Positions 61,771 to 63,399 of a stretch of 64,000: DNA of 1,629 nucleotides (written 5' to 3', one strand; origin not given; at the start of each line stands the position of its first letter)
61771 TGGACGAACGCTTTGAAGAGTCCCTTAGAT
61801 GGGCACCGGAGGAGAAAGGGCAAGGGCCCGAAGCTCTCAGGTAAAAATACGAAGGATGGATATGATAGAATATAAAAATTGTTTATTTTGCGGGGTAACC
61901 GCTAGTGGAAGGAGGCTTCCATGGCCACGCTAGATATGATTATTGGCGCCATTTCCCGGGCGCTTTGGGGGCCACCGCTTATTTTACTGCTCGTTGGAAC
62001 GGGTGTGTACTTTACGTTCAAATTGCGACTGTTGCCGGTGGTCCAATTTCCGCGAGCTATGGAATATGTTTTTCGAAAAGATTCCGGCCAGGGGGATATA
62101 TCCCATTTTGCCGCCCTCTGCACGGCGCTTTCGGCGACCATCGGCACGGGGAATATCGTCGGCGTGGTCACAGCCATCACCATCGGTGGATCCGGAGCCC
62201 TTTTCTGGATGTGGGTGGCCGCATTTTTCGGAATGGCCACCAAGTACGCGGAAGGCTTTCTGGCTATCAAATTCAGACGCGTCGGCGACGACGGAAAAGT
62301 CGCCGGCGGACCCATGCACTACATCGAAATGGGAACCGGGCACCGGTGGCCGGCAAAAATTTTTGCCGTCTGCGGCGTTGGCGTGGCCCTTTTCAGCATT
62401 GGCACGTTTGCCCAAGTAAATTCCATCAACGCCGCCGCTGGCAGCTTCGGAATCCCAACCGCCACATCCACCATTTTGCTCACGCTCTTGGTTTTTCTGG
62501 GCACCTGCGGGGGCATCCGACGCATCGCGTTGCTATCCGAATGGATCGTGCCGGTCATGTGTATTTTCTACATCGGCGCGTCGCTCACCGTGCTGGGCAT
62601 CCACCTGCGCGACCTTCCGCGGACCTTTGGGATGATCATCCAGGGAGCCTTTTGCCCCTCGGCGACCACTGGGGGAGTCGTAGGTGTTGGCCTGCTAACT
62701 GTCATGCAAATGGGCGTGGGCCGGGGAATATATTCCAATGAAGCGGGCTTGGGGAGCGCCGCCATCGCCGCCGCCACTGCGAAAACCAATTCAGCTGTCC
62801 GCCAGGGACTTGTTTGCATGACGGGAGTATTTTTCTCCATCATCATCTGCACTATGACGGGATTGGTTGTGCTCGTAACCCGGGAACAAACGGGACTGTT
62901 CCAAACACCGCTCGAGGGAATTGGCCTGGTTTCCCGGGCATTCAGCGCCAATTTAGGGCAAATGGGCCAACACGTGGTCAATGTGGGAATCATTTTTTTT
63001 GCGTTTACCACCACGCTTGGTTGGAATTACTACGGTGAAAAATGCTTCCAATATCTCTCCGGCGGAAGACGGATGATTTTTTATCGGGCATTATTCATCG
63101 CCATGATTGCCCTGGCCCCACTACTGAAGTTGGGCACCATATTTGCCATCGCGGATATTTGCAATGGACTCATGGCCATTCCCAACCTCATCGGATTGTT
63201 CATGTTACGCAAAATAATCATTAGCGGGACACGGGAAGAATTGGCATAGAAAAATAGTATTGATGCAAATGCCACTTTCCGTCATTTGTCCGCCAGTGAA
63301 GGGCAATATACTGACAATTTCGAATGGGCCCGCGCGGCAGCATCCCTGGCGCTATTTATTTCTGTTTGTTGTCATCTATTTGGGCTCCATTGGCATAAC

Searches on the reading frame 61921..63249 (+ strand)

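Call 71: search_protein_families(library=pfam, proteins=[window:61921-63249:+], max_evalue=0.01)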
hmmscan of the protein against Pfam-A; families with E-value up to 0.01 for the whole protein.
window:61921-63249:+ (442 aa): 1 family
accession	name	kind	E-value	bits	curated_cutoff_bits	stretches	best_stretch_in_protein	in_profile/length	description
PF01235.23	Na_Ala_symp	-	2.1e-120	403.1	24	1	53-437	6-376/392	Sodium:alanine symporter family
